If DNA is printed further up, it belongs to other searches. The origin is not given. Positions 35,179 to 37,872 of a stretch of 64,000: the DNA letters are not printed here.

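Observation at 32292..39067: A glycyl-radical eliminase operon of unknown substrate under a GntR/LacI sugar-type regulator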

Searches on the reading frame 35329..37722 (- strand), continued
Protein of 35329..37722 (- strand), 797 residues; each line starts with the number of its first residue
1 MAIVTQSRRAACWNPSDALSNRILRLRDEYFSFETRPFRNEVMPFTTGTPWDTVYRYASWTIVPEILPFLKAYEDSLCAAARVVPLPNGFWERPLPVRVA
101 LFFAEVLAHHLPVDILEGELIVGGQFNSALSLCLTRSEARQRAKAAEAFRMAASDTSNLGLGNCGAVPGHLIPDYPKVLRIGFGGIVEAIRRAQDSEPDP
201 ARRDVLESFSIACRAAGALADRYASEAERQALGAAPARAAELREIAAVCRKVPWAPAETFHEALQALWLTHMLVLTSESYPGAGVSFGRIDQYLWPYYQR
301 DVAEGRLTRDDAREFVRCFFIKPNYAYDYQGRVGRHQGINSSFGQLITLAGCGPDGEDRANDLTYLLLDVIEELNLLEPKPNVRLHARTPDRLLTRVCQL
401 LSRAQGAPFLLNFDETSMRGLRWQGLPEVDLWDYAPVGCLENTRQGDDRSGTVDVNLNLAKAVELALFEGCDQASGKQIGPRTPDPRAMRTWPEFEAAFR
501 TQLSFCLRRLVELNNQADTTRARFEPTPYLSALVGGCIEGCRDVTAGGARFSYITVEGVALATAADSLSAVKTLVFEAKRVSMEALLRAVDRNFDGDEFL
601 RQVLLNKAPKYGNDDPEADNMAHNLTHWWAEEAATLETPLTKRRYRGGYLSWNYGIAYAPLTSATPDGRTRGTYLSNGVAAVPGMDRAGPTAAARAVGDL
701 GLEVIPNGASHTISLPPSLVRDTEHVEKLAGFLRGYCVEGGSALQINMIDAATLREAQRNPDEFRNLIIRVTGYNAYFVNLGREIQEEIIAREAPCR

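Call 47: search_solved_structures(query=window:35329-37722:-, max_evalue=1e-90, show_alignments=5)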
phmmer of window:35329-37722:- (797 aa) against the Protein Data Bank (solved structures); distinct sequences matched with E-value up to 1e-90: 8.
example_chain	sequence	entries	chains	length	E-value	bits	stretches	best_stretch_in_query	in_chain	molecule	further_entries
1r8w_A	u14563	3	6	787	1.3e-104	354.2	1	168-793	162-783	glycerol dehydratase | B12-independent glycerol dehydratase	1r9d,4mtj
9f3w_A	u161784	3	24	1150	3.8e-103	349.3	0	212-793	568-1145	Choline trimethylamine-lyase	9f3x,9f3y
6vxc_A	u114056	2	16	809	6e-101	342.1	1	203-793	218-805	Trans-4-hydroxy-L-proline dehydratase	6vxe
2f3o_A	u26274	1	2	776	1.7e-97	330.7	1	169-796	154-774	pyruvate formate-lyase 2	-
5ymr_B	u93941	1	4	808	4.4e-96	326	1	172-793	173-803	Formate acetyltransferase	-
9rco_A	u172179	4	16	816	4.3e-93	316.1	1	166-792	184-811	Glycyl radical protein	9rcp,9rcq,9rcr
5i2a_A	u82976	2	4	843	1.1e-91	311.4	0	168-595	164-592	Diol-dehydratase | Diol dehydratase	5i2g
6lon_B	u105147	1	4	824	4.1e-91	309.6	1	172-792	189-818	PFL2/glycerol dehydratase family glycyl radical enzyme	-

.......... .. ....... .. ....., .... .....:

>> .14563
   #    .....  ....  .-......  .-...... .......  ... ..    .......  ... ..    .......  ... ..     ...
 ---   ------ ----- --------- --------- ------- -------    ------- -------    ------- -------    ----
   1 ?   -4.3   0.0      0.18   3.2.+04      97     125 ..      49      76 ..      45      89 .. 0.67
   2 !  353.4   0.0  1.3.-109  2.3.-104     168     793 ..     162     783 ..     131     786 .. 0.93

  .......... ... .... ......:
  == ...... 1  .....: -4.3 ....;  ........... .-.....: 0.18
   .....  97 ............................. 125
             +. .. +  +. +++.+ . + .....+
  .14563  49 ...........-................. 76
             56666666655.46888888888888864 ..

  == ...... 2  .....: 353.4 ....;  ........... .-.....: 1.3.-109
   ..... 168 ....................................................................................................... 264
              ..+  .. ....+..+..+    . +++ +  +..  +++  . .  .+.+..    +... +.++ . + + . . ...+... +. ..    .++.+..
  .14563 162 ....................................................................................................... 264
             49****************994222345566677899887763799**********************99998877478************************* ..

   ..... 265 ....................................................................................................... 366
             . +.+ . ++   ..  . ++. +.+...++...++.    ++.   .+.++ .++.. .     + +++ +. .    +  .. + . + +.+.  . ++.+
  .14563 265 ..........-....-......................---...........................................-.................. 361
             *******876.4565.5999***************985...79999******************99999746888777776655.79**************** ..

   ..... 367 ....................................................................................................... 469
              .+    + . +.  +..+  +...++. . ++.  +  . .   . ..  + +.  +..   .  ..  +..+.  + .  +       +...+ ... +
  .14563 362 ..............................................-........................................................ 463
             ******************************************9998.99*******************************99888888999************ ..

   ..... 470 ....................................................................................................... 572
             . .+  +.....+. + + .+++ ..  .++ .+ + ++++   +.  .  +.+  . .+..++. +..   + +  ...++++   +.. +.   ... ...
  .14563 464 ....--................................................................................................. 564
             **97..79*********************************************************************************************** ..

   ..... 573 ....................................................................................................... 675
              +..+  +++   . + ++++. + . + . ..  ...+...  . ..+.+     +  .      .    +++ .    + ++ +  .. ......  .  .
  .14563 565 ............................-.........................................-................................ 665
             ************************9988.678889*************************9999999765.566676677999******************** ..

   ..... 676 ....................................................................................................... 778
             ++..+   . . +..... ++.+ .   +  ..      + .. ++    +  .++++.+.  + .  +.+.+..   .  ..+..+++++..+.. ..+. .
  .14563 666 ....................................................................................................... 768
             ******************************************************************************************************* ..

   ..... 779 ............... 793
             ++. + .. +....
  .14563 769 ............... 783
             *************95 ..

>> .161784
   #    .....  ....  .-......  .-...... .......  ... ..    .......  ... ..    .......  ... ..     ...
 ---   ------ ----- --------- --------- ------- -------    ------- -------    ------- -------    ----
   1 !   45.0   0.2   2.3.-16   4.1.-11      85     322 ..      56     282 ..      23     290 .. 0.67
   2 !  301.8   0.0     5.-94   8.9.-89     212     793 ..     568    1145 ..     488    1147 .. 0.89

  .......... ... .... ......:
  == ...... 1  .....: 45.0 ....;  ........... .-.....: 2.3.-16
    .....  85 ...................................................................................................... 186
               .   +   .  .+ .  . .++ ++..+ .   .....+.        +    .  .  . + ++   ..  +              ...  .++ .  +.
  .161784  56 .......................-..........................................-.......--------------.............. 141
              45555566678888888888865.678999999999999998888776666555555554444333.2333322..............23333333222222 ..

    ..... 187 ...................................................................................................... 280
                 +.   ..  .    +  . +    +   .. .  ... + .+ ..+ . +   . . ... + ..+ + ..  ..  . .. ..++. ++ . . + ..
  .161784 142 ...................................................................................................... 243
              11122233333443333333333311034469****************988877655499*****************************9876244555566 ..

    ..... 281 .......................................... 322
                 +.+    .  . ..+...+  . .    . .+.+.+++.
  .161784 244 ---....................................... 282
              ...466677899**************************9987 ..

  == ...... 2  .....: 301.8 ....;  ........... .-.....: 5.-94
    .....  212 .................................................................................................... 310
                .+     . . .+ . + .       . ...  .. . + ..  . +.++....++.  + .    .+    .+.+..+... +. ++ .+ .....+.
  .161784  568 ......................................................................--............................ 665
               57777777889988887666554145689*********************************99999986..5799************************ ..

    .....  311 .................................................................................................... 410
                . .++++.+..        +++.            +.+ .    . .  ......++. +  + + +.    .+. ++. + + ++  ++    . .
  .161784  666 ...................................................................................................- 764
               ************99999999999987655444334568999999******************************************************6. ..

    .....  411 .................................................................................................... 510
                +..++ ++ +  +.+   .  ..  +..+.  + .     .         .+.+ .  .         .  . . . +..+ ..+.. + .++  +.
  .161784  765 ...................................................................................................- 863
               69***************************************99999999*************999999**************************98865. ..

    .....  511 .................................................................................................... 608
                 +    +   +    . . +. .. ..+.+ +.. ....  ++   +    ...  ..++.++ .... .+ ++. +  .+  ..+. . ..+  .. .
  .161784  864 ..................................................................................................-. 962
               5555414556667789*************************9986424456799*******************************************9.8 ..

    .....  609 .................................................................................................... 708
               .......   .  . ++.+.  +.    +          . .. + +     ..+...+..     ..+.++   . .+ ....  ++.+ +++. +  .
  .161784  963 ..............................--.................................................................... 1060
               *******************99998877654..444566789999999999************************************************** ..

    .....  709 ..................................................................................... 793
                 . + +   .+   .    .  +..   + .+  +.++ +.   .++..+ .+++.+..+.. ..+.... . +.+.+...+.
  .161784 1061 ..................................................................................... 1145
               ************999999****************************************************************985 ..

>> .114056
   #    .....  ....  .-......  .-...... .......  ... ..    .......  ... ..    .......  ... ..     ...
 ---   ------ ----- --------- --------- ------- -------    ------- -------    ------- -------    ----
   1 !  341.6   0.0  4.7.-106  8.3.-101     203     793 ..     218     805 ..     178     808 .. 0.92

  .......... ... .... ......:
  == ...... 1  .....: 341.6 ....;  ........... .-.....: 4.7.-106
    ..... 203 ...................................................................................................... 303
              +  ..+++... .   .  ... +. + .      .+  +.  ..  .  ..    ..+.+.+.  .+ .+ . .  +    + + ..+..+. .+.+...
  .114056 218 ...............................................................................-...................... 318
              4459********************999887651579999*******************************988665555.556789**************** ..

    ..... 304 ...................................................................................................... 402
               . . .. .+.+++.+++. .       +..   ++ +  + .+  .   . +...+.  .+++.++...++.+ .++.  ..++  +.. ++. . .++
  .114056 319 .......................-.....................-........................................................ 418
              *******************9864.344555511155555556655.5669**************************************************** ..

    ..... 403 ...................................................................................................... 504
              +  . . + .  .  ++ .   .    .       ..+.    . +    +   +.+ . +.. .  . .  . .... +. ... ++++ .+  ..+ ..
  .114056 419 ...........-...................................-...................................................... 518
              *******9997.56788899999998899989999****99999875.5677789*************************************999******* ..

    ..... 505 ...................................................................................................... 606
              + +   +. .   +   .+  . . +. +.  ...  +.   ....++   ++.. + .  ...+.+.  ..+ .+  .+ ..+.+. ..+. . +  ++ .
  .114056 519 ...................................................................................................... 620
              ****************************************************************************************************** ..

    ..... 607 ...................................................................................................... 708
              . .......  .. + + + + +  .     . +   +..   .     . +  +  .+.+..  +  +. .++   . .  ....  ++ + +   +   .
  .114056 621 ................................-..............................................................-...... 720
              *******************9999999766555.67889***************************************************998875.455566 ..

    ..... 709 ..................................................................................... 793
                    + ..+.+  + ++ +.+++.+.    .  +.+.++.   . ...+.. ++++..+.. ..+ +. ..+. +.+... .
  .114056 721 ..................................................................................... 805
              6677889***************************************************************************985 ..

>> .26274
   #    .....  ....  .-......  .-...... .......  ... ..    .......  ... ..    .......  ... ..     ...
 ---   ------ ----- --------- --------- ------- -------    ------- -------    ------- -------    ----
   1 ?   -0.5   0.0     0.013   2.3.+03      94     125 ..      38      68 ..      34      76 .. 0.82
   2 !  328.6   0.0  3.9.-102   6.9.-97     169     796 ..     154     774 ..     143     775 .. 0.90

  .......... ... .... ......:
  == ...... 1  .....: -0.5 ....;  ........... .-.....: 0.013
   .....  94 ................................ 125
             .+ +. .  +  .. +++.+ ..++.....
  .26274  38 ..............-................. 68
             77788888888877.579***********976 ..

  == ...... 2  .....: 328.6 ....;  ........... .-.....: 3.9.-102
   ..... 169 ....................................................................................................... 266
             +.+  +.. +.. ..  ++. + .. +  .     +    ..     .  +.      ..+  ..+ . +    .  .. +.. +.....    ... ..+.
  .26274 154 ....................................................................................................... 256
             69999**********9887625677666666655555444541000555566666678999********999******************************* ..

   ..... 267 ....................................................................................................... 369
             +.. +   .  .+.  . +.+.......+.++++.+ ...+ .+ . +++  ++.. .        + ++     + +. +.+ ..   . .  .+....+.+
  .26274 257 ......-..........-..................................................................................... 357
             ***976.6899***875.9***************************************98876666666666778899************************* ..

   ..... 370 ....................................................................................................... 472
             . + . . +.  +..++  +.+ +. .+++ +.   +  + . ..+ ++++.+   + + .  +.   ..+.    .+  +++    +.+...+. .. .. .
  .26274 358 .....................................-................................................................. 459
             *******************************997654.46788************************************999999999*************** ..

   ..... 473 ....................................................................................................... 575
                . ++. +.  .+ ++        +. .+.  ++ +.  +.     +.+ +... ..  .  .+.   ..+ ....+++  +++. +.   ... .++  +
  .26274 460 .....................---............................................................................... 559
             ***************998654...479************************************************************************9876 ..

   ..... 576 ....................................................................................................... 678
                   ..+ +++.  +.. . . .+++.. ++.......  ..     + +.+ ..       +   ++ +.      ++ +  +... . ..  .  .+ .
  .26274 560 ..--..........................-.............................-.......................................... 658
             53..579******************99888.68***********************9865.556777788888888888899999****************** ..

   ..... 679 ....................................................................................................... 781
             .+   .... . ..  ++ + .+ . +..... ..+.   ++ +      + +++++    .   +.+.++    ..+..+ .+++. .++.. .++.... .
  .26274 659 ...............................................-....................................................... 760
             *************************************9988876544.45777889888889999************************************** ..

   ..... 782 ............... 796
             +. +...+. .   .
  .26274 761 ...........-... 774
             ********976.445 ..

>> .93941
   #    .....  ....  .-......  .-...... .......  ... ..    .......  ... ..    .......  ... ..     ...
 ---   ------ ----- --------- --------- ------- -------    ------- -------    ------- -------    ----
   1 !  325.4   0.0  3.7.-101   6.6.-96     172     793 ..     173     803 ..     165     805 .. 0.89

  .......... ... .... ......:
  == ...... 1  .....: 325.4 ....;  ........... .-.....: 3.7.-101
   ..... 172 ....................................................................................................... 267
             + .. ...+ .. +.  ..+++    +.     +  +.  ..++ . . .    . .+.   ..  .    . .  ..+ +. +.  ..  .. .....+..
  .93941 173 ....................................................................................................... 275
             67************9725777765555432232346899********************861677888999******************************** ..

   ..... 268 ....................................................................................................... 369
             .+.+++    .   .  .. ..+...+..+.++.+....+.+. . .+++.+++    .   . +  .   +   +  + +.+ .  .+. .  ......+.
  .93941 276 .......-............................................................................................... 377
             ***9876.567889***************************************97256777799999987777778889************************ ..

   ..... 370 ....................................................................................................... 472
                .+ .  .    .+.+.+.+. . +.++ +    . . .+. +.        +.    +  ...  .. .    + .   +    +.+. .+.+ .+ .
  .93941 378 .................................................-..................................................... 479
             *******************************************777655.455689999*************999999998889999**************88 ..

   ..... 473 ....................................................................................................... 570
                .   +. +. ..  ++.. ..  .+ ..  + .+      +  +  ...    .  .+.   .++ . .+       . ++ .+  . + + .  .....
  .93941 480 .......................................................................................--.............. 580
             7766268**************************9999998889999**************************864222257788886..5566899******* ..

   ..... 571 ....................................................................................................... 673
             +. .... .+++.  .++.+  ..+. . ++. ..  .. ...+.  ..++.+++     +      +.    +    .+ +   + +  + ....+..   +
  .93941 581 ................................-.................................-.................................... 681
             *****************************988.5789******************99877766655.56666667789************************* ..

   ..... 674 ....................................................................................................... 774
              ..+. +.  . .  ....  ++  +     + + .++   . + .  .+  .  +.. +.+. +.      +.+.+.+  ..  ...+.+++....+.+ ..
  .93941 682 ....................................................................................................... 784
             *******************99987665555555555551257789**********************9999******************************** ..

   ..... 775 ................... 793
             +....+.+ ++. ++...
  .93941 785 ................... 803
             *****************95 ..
